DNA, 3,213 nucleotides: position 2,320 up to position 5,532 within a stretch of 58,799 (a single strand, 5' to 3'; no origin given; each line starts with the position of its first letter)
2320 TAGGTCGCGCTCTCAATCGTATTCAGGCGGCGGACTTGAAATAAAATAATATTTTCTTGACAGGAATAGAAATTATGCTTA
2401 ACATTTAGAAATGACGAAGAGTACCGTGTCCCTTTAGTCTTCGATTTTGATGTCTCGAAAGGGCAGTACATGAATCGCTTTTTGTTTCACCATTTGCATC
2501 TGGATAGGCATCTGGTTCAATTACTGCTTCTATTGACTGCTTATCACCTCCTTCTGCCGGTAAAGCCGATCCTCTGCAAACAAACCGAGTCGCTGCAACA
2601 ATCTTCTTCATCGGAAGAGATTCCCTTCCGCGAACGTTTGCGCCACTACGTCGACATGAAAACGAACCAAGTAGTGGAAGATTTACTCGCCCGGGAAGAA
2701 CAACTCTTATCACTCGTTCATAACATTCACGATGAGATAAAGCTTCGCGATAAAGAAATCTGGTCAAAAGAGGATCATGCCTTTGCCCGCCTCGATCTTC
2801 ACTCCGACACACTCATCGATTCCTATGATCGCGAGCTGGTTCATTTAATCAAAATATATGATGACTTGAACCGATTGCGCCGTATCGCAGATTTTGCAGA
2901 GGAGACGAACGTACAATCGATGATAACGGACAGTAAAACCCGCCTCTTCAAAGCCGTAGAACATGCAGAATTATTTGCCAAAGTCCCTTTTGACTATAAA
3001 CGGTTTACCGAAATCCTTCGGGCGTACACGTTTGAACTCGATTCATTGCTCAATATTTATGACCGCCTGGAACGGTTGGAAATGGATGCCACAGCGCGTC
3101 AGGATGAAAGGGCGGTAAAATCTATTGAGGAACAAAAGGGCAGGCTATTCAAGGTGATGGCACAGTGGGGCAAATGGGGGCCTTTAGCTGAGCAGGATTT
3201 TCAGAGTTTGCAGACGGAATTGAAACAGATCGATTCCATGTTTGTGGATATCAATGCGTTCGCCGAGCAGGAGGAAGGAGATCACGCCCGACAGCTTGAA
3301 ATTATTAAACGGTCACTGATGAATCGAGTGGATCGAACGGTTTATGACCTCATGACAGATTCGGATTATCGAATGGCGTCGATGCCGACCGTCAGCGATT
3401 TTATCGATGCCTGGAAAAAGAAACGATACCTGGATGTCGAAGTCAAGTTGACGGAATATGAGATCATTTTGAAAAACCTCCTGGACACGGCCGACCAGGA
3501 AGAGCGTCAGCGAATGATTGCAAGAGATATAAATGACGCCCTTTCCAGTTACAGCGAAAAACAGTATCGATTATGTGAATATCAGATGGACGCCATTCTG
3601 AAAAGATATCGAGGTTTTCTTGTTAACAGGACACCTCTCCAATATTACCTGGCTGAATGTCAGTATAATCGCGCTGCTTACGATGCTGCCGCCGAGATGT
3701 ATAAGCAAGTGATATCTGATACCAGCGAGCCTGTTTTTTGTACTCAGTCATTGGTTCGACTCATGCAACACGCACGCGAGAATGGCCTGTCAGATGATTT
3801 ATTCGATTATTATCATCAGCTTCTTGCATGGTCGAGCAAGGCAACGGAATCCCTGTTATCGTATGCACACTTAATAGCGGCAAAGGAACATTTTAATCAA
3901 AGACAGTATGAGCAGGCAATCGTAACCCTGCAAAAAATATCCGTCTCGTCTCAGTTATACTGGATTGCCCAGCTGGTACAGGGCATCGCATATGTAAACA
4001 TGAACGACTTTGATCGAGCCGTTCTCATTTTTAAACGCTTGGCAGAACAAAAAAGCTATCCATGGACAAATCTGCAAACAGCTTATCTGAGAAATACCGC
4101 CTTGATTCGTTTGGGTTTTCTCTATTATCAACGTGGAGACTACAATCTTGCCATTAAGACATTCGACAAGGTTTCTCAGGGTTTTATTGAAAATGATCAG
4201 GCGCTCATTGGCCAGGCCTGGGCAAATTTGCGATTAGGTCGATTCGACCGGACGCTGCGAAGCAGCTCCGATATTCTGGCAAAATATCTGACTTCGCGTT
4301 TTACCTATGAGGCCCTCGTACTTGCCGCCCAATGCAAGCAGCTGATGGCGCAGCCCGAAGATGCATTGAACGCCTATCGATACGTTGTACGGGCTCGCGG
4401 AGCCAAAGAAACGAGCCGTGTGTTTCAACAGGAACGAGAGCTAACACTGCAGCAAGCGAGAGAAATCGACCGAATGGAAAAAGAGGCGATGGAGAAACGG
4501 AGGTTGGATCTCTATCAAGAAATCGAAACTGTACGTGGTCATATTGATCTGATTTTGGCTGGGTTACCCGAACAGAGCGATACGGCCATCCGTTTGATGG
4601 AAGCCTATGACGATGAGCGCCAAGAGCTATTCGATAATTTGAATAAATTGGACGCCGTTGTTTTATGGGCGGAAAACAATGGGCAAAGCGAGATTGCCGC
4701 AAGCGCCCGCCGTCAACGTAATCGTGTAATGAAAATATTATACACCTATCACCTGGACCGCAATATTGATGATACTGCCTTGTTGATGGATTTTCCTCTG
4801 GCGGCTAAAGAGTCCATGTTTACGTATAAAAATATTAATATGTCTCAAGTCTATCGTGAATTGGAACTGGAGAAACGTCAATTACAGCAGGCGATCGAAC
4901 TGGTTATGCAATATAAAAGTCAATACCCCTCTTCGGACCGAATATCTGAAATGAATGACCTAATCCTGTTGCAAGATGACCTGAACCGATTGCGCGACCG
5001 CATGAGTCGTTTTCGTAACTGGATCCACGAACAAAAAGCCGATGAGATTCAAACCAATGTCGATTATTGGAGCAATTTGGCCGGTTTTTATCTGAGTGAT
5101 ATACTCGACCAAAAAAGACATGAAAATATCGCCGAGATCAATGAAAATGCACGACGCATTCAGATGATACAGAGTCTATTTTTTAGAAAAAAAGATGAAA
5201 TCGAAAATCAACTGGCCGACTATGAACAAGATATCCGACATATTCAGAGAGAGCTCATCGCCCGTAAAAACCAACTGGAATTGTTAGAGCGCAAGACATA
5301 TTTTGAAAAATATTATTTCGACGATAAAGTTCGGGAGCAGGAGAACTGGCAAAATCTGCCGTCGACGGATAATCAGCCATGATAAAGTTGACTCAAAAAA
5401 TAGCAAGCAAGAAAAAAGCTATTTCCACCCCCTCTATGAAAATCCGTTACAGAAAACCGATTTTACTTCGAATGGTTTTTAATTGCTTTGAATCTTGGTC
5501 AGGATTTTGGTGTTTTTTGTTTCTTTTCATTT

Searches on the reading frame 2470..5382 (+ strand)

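Call 74: search_protein_families(library=pfam, proteins=[window:2470-5382:+], max_evalue=0.01)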
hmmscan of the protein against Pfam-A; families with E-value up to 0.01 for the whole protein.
window:2470-5382:+ (970 aa): 9 families
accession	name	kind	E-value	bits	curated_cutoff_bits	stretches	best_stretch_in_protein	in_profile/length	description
PF13174.12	TPR_6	-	3.4e-09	37.2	26.3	0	544-568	2-26/33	Tetratricopeptide repeat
PF13432.12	TPR_16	-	2.3e-07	31.6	32.7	0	551-593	6-48/65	Tetratricopeptide repeat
PF00515.34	TPR_1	-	4.5e-06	26.7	27.8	1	544-568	3-27/34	Tetratricopeptide repeat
PF13176.12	TPR_7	-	5.2e-06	26.6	27.9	0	505-525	6-26/36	Tetratricopeptide repeat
PF07719.23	TPR_2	-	1.5e-05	25.2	27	0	544-568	3-27/34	Tetratricopeptide repeat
PF14559.12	TPR_19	-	4.7e-05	24.1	25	0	553-594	2-43/68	Tetratricopeptide repeat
PF12895.13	ANAPC3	-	0.0011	19.6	27.2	0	555-636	2-79/82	Anaphase-promoting complex, cyclosome, subunit 3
PF13428.12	TPR_14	-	0.0012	19.8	23.5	0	501-528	4-32/44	Tetratricopeptide repeat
PF23300.3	HEAT_Nup120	-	0.003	17.8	29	0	500-528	28-56/170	Nucleoporin Nup120, HEAT repeats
